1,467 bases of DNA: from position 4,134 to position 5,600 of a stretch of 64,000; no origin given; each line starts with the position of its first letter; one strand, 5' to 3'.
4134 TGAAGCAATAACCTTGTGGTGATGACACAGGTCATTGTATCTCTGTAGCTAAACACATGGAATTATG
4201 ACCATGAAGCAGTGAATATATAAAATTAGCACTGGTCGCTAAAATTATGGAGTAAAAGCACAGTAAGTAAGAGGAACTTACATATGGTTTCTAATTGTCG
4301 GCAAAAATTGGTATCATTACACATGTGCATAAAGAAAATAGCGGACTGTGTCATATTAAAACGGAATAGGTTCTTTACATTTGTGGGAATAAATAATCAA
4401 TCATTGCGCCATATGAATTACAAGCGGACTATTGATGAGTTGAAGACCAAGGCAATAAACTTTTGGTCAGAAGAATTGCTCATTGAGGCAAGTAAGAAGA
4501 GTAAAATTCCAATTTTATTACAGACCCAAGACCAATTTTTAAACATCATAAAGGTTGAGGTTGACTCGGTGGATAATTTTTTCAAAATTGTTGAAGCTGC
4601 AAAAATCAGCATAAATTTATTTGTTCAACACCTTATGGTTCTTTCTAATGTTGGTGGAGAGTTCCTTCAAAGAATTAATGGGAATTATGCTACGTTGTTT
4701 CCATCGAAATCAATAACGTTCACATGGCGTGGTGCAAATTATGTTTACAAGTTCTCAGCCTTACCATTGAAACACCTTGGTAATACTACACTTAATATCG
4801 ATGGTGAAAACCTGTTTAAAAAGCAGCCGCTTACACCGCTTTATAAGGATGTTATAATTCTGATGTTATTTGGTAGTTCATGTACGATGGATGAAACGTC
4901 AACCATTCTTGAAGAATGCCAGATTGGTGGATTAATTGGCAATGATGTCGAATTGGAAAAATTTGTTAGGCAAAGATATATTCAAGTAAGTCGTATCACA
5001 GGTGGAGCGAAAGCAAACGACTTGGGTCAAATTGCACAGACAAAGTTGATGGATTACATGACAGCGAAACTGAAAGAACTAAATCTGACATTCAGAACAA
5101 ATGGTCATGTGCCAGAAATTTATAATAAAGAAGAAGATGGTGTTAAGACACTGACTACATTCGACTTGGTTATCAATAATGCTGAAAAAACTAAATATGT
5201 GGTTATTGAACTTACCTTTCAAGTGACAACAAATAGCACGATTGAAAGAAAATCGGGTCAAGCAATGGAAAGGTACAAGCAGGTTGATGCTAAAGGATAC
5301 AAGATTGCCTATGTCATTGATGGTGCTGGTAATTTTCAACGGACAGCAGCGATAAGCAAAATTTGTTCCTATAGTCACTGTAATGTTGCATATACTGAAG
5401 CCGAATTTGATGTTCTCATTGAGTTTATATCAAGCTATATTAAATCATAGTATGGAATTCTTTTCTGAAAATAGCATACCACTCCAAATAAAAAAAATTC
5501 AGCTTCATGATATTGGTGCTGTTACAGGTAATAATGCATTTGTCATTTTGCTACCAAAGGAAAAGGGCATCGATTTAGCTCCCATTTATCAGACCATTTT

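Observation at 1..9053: The island contains no GATC at all, yet carries a DpnII-like restriction-modification pair and sits in GATC-dense host DNA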

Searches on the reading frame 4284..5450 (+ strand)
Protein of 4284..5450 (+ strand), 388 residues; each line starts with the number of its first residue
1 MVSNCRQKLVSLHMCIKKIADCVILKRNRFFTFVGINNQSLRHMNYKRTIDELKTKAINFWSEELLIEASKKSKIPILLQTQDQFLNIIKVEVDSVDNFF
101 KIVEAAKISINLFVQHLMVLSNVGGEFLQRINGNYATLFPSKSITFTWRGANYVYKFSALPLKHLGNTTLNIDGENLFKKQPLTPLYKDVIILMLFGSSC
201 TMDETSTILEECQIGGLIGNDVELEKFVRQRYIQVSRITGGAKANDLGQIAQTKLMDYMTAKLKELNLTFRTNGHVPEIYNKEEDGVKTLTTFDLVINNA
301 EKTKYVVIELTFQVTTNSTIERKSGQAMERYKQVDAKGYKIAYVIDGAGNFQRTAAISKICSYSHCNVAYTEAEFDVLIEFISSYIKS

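Call 5: search_protein_families(library=pfam, proteins=[window:4284-5450:+], max_evalue=0.01)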
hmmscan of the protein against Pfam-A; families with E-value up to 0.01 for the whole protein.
window:4284-5450:+ (388 aa): 2 families
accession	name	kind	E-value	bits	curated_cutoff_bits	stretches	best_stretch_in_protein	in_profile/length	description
PF24447.1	RE_BanI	-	3.4e-127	424.5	28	1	45-385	1-337/338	Type II restriction enzyme BanI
PF14860.11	DrrA_P4M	-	0.00088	19.6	26.2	1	46-111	38-100/103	DrrA phosphatidylinositol 4-phosphate binding domain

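Call 6: search_protein_families(library=ncbifam, proteins=[window:4284-5450:+], max_evalue=0.01)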
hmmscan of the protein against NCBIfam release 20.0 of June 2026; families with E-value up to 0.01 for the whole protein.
window:4284-5450:+ (388 aa): 0 families

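Call 7: search_protein_families(library=padloc, proteins=[window:4284-5450:+], max_evalue=0.01)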
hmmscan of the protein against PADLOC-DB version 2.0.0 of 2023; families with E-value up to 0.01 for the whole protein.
window:4284-5450:+ (388 aa): 1 family
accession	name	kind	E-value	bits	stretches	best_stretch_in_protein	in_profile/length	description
PDLC03483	REase_II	-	3.4e-85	284.1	1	44-384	1-341/345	Type II restriction enzyme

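Call 8: search_solved_structures(query=window:4284-5450:+, max_evalue=1)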
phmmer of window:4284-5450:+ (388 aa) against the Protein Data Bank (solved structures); distinct sequences matched with E-value up to 1: 0.

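Call 15: find_homologous_proteins(query=window:4413-5450:+, max_evalue=0.00001)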
Query window:4413-5450:+ (345 aa): 1707 proteins with E <= 0.00001 among 3674 candidates; the best 120 are listed.
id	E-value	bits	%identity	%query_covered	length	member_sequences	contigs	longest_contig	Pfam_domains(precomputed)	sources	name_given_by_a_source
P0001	1.7e-223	759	100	100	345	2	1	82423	PF26568.1,PF24447.2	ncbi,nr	ncbi:MAG: hypothetical protein JW830_14205 [Bacteroidales bacterium]|nr:hypothetical protein [Bacter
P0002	2.1e-180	617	78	100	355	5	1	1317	PF26568.1,PF24447.2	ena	-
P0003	1.9e-176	604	86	92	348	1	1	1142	PF26568.1,PF24447.2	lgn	-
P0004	5.3e-120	419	54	99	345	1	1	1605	PF26568.1,PF24447.2,PF04556.19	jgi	jgi:hypothetical protein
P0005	9.5e-104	365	49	99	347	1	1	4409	PF26568.1,PF24447.2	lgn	-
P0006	2.1e-103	364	50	99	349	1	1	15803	PF26568.1,PF24447.2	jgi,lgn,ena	-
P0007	8.8e-103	362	48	99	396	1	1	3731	PF26568.1,PF24447.2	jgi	jgi:hypothetical protein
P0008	1.4e-102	361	50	99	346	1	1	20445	PF26568.1,PF24447.2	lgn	-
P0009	5.2e-102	360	48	99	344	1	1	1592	PF26568.1,PF24447.2,PF04556.19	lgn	-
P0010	7.1e-102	359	49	99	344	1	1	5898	PF26568.1,PF24447.2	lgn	-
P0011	8.0e-102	359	48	99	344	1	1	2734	PF26568.1,PF24447.2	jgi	jgi:hypothetical protein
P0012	1.6e-101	358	48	99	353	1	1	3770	PF26568.1,PF24447.2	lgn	-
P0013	1.7e-101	358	48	99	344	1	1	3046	PF26568.1,PF24447.2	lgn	-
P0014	2.0e-101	358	48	99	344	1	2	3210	PF26568.1,PF24447.2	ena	-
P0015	2.3e-101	357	48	99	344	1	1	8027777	PF26568.1,PF24447.2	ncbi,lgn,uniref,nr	ncbi:hypothetical protein [Desulfonema magnum]|uniref:Restriction endonuclease n=1 Tax=Desulfonema m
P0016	5.3e-101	356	46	99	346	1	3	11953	PF26568.1,PF24447.2,PF04556.19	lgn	-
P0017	6.3e-101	356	48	99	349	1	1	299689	PF26568.1,PF24447.2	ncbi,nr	ncbi:MAG: hypothetical protein KIS76_10170 [Pyrinomonadaceae bacterium]|nr:hypothetical protein [Pyr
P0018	7.2e-101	356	50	99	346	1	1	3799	PF26568.1,PF24447.2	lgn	-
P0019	1.2e-100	355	48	99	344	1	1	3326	PF26568.1,PF24447.2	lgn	-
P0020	1.4e-100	355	48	99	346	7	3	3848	PF26568.1,PF24447.2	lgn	-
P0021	1.5e-100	355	47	99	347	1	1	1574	PF26568.1,PF24447.2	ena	-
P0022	1.8e-100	354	49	99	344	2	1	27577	PF26568.1,PF24447.2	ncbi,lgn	-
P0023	5.7e-100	353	48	99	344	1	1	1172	PF26568.1,PF24447.2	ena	-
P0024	8.7e-100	352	47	99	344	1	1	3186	PF26568.1,PF24447.2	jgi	jgi:hypothetical protein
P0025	1.7e-99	351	47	99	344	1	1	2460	PF26568.1,PF24447.2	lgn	-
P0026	2.5e-99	351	49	99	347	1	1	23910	PF26568.1,PF24447.2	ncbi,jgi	jgi:hypothetical protein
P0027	3.4e-99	350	51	99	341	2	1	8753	PF26568.1,PF24447.2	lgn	-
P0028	5.1e-99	350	49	99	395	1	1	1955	PF26568.1,PF24447.2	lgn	-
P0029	5.4e-99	350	47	99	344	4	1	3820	PF26568.1,PF24447.2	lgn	-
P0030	5.4e-99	350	46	99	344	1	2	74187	PF26568.1,PF24447.2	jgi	jgi:hypothetical protein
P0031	5.6e-99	350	47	99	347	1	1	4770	PF26568.1,PF24447.2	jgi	jgi:hypothetical protein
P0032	6.1e-99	349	49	98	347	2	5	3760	PF26568.1,PF24447.2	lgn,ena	-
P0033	1.6e-98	348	47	99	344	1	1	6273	PF26568.1,PF24447.2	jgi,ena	-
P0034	1.7e-98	348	49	99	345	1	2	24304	PF26568.1,PF24447.2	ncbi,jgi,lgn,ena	-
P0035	2.7e-98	347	46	100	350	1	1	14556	PF26568.1,PF24447.2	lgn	-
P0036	3.1e-98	347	47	99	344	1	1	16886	PF26568.1,PF24447.2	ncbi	ncbi:MAG: restriction endonuclease [Hassallia sp.]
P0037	3.7e-98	347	49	99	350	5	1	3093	PF26568.1,PF24447.2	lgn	-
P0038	4.5e-98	347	48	99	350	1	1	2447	PF26568.1,PF24447.2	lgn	-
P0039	4.6e-98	347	46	99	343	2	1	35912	PF26568.1,PF24447.2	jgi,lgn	jgi:hypothetical protein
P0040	4.7e-98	347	46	99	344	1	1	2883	PF26568.1,PF24447.2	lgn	-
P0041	4.7e-98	347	47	99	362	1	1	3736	PF26568.1,PF24447.2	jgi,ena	-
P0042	4.7e-98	347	47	99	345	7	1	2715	PF26568.1,PF24447.2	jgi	jgi:hypothetical protein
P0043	6.3e-98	346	48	98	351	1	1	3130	PF26568.1,PF24447.2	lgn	-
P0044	6.5e-98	346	47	100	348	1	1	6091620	PF26568.1,PF24447.2,PF04556.19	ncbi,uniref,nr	ncbi:DpnII family type II restriction endonuclease [Gloeothece verrucosa]|uniref:Type II site-specif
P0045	6.7e-98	346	46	99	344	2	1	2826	PF26568.1,PF24447.2,PF04556.19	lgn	-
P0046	7.0e-98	346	48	99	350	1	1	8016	PF26568.1,PF24447.2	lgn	-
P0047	1.3e-97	345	48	99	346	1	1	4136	PF26568.1,PF24447.2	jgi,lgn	-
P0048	1.5e-97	345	47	99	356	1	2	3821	PF26568.1,PF24447.2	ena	-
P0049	1.5e-97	345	48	97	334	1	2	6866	PF26568.1,PF24447.2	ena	-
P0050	1.6e-97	345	46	99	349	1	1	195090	PF26568.1,PF24447.2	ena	-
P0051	1.8e-97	345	48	100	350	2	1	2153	PF26568.1,PF24447.2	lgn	-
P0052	2.2e-97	344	49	95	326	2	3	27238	PF26568.1,PF24447.2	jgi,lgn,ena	-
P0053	2.5e-97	344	48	99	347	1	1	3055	PF26568.1,PF24447.2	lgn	-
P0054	2.7e-97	344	47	99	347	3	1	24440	PF26568.1,PF24447.2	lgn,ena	-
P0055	3.3e-97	344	48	98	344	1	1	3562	PF26568.1,PF24447.2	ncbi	-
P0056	3.6e-97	344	49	98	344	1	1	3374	PF26568.1,PF24447.2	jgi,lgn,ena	-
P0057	3.8e-97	344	47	99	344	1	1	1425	PF26568.1,PF24447.2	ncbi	-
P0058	3.9e-97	344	49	94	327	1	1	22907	PF26568.1,PF24447.2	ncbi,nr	ncbi:restriction endonuclease [Hapalosiphon sp. MRB220]|nr:restriction endonuclease [Hapalosiphon sp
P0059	4.6e-97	343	49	95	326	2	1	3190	PF26568.1,PF24447.2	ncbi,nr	ncbi:MAG: restriction endonuclease [Methanobacteriota archaeon]|nr:MAG: restriction endonuclease [Eu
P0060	5.6e-97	343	46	99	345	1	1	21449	PF26568.1,PF24447.2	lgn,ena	-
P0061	5.7e-97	343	48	95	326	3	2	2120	PF26568.1,PF24447.2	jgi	jgi:hypothetical protein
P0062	7.3e-97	343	48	98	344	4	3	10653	PF26568.1,PF24447.2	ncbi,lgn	-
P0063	1.3e-96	342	47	99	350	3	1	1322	PF26568.1,PF24447.2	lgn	-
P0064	1.4e-96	342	45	99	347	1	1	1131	PF26568.1,PF24447.2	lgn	-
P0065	1.6e-96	341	48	99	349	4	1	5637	PF26568.1,PF24447.2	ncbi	-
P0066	1.7e-96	341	45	99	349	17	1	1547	PF26568.1,PF24447.2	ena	-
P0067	1.8e-96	341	46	100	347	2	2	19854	PF26568.1,PF24447.2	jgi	jgi:hypothetical protein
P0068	1.9e-96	341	48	99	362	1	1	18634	PF26568.1,PF24447.2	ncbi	-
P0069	2.0e-96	341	48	98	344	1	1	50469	PF26568.1,PF24447.2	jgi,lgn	jgi:hypothetical protein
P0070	2.4e-96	341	45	99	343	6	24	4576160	PF26568.1,PF24447.2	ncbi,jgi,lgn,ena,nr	ncbi:MAG: restriction endonuclease [Chloroflexi bacterium]|nr:restriction endonuclease [Chloroflexot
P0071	2.7e-96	341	46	99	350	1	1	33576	PF26568.1,PF24447.2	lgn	-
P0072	3.3e-96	340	46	99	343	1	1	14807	PF26568.1,PF24447.2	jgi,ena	-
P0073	3.6e-96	340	47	95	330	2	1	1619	PF26568.1,PF24447.2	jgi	jgi:hypothetical protein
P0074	4.5e-96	340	47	98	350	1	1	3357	PF26568.1,PF24447.2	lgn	-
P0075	5.6e-96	340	48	94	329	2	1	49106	PF26568.1,PF24447.2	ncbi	-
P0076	6.1e-96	340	47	99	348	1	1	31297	PF26568.1,PF24447.2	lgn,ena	-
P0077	1.0e-95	339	46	99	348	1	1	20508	PF26568.1,PF24447.2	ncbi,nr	ncbi:MAG: restriction endonuclease [Anaerolineae bacterium]|nr:restriction endonuclease [Anaerolinea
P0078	1.1e-95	339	45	99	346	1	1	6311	PF26568.1,PF24447.2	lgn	-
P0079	1.2e-95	339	46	99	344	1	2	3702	PF26568.1,PF24447.2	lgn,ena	-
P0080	1.2e-95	339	47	98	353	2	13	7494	PF26568.1,PF24447.2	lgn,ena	-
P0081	1.3e-95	339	43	99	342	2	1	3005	PF26568.1,PF24447.2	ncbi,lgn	-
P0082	1.3e-95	339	46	95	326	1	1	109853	PF26568.1,PF24447.2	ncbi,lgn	-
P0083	1.4e-95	338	46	99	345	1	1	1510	PF26568.1,PF24447.2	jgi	jgi:hypothetical protein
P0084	1.6e-95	338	49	99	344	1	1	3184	PF26568.1,PF24447.2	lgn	-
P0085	1.8e-95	338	50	92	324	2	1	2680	PF26568.1,PF24447.2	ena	-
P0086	2.0e-95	338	48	99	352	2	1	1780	PF26568.1,PF24447.2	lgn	-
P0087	2.1e-95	338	45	99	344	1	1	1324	PF26568.1,PF24447.2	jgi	jgi:hypothetical protein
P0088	2.2e-95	338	47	99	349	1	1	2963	PF26568.1,PF24447.2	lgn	-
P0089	2.3e-95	338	46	99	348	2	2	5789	PF26568.1,PF24447.2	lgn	-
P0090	2.4e-95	338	47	99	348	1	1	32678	PF26568.1,PF24447.2,PF04556.19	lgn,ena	-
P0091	2.6e-95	338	47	99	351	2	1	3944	PF26568.1,PF24447.2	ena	-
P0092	2.7e-95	337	47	98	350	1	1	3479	PF26568.1,PF24447.2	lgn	-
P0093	2.8e-95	337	47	98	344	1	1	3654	PF26568.1,PF24447.2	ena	-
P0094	4.1e-95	337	46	98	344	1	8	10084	PF26568.1,PF24447.2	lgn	-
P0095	4.4e-95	337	46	99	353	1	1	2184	PF26568.1,PF24447.2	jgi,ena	-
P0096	4.5e-95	337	49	98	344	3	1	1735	PF26568.1,PF24447.2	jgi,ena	-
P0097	4.6e-95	337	47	99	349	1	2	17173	PF26568.1,PF24447.2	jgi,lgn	jgi:hypothetical protein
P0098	4.7e-95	337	48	98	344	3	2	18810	PF26568.1,PF24447.2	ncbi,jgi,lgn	-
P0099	5.1e-95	337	47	99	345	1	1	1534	PF26568.1,PF24447.2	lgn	-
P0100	6.0e-95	336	47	99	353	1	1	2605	PF26568.1,PF24447.2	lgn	-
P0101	8.1e-95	336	46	98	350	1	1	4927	PF26568.1,PF24447.2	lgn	-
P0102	8.3e-95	336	46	99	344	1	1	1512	PF26568.1,PF24447.2,PF04556.19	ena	-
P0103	1.0e-94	336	47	98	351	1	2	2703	PF26568.1,PF24447.2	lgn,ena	-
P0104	1.2e-94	335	47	94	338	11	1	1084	PF26568.1,PF24447.2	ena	-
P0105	1.2e-94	335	46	99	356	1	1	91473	PF26568.1,PF24447.2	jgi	jgi:hypothetical protein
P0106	1.2e-94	335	47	99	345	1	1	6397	PF26568.1,PF24447.2,PF04556.19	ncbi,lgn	-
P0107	1.2e-94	335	46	99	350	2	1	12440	PF26568.1,PF24447.2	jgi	jgi:hypothetical protein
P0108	1.5e-94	335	47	99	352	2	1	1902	PF26568.1,PF24447.2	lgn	-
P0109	1.5e-94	335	46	99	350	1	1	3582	PF26568.1,PF24447.2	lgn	-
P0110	1.9e-94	335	48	98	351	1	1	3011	PF26568.1,PF24447.2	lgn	-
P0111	1.9e-94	335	47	98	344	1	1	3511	PF26568.1,PF24447.2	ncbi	-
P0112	2.0e-94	335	47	99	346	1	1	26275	PF26568.1,PF24447.2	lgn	-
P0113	2.1e-94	335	48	94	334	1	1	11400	PF26568.1,PF24447.2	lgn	-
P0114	2.3e-94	334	49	94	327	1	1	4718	PF26568.1,PF24447.2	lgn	-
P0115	2.3e-94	334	47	99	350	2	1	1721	PF26568.1,PF24447.2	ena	-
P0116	2.5e-94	334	45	99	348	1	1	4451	PF26568.1,PF24447.2,PF04556.19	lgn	-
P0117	2.6e-94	334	47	99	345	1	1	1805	PF26568.1,PF24447.2,PF04556.19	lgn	-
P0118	2.6e-94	334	45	99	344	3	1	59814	PF26568.1,PF24447.2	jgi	jgi:hypothetical protein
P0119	2.8e-94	334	47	99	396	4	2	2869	PF26568.1,PF24447.2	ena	-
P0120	2.8e-94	334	46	98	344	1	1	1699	PF26568.1,PF24447.2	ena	-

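Call 17: search_protein_families(library=pfam, proteins=[window:4413-5450:+, P0044, P0004, P0015, P0070], max_evalue=10)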
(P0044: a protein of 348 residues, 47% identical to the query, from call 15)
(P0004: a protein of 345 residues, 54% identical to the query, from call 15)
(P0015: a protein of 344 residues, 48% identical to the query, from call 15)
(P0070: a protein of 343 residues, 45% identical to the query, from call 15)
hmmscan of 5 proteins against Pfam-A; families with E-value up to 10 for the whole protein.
window:4413-5450:+ (345 aa): 2 families
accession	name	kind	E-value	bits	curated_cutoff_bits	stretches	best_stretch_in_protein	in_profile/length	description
PF24447.1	RE_BanI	-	2.3e-127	425.1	28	1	2-342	1-337/338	Type II restriction enzyme BanI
PF14860.11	DrrA_P4M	-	0.00081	19.7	26.2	1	3-68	38-100/103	DrrA phosphatidylinositol 4-phosphate binding domain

P0044 (348 aa): 2 families
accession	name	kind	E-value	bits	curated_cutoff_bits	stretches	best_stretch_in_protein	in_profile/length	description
PF24447.1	RE_BanI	-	1.7e-154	514.3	28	1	7-346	1-338/338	Type II restriction enzyme BanI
PF04556.18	DpnII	-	5.9e-06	26.2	23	1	206-330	142-268/278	DpnII restriction endonuclease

P0004 (345 aa): 2 families
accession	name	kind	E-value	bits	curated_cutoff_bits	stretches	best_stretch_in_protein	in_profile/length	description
PF24447.1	RE_BanI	-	1.5e-120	402.6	28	1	2-342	1-337/338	Type II restriction enzyme BanI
PF18741.7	MTES_1575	-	0.032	14.7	38.2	1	249-318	26-93/96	REase_MTES_1575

P0015 (344 aa): 4 families
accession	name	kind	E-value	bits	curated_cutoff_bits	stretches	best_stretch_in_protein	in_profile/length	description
PF24447.1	RE_BanI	-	2.9e-150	500.3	28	1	5-342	1-337/338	Type II restriction enzyme BanI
PF04556.18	DpnII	-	0.0017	18.2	23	1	205-324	144-265/278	DpnII restriction endonuclease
PF12712.13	DUF3805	-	0.094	13.2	22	1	201-276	43-116/152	Domain of unknown function (DUF3805)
PF18727.6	ALMS_repeat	-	0.2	12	30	0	22-38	5-22/47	Alstrom syndrome repeat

P0070 (343 aa): 2 families
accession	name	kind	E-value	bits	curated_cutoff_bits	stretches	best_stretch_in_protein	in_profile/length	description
PF24447.1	RE_BanI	-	2.5e-139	464.3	28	1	3-342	1-338/338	Type II restriction enzyme BanI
PF04556.18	DpnII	-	0.09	12.5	23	1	245-315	186-257/278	DpnII restriction endonuclease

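Call 20: find_encoding_contigs(protein=P0044, flank=4000, max_places=2)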
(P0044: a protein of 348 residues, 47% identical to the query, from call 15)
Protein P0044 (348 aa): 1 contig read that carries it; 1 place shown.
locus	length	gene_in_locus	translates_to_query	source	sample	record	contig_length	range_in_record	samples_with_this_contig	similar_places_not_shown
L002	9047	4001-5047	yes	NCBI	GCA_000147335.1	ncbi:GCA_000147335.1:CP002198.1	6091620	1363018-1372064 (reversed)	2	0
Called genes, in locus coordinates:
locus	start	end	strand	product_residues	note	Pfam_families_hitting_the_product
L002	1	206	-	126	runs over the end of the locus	PF13581:HATPase_c_2, PF02518:HATPase_c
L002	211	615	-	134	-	PF01740:STAS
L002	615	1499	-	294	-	PF14361:RsbRD_N, PF01740:STAS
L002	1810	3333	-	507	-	PF00421:PSII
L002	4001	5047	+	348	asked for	PF24447:RE_BanI, PF26568:RE_BanI_C, PF04556:DpnII (weak)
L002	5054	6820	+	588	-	PF01555:N6_N4_Mtase, PF18780:HNH_repeat (weak)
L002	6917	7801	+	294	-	PF03446:NAD_binding_2, PF03807:F420_oxidored (weak), PF14833:NAD_binding_11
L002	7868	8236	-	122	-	-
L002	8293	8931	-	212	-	PF03992:ABM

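Call 21: find_encoding_contigs(protein=P0015, flank=4000, max_places=2)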
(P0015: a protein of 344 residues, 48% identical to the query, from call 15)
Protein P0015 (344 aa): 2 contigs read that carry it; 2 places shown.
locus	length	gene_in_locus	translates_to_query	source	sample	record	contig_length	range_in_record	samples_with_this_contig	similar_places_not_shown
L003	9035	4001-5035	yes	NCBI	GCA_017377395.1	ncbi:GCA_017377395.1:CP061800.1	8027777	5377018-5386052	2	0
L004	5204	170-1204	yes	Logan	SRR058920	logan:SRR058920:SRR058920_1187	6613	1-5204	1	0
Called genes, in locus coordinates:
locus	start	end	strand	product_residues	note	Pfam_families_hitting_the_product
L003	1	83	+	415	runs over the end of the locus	-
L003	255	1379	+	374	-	PF02463:SMC_N (weak), PF11398:DUF2813 (faint), PF13175:AAA_15, PF13476:AAA_23, PF13304:AAA_21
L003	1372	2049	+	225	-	PF14103:DUF4276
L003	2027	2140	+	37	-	-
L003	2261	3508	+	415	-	-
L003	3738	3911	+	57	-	-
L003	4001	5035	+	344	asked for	PF24447:RE_BanI, PF26568:RE_BanI_C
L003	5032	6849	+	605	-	PF01555:N6_N4_Mtase, PF18780:HNH_repeat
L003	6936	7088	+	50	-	-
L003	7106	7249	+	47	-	-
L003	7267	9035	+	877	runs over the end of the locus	PF27464:PlsB_N, PF01553:Acyltransferase, PF19277:GPAT_C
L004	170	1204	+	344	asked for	PF24447:RE_BanI, PF26568:RE_BanI_C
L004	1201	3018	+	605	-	PF01555:N6_N4_Mtase, PF18780:HNH_repeat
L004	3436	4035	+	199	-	-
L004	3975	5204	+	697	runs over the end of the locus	PF27464:PlsB_N (faint), PF01553:Acyltransferase, PF19277:GPAT_C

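Call 22: find_encoding_contigs(protein=P0070, flank=4000, max_places=3)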
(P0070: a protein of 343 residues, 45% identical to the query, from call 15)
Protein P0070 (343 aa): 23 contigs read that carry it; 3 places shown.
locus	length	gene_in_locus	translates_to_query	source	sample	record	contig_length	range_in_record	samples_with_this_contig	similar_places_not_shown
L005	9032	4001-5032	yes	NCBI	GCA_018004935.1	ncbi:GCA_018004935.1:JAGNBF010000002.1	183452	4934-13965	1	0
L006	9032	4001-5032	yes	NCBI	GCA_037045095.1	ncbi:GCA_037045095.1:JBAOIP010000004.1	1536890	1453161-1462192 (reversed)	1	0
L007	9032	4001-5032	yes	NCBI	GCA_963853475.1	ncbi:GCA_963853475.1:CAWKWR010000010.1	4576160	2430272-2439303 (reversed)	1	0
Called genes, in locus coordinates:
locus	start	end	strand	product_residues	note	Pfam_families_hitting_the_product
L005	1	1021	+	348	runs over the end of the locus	PF02558:ApbA, PF08546:ApbA_C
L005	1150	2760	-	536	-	PF00069:Pkinase, PF01636:APH (faint), PF03109:ABC1 (faint), PF07714:PK_Tyr_Ser-Thr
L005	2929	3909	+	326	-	PF00535:Glycos_transf_2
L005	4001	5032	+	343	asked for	PF24447:RE_BanI, PF26568:RE_BanI_C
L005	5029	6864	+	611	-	PF01555:N6_N4_Mtase, PF18780:HNH_repeat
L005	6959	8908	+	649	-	PF02730:AFOR_N, PF01314:AFOR_C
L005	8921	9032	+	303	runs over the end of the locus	PF05685:Uma2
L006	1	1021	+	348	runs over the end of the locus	PF02558:ApbA, PF08546:ApbA_C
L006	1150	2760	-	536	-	PF00069:Pkinase, PF01636:APH (faint), PF03109:ABC1 (faint), PF07714:PK_Tyr_Ser-Thr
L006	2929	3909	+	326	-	PF00535:Glycos_transf_2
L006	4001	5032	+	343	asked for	PF24447:RE_BanI, PF26568:RE_BanI_C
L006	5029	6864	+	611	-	PF01555:N6_N4_Mtase, PF18780:HNH_repeat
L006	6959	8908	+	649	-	PF02730:AFOR_N, PF01314:AFOR_C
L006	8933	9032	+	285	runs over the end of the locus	PF05685:Uma2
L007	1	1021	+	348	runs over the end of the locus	PF02558:ApbA, PF08546:ApbA_C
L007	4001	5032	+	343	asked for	PF24447:RE_BanI, PF26568:RE_BanI_C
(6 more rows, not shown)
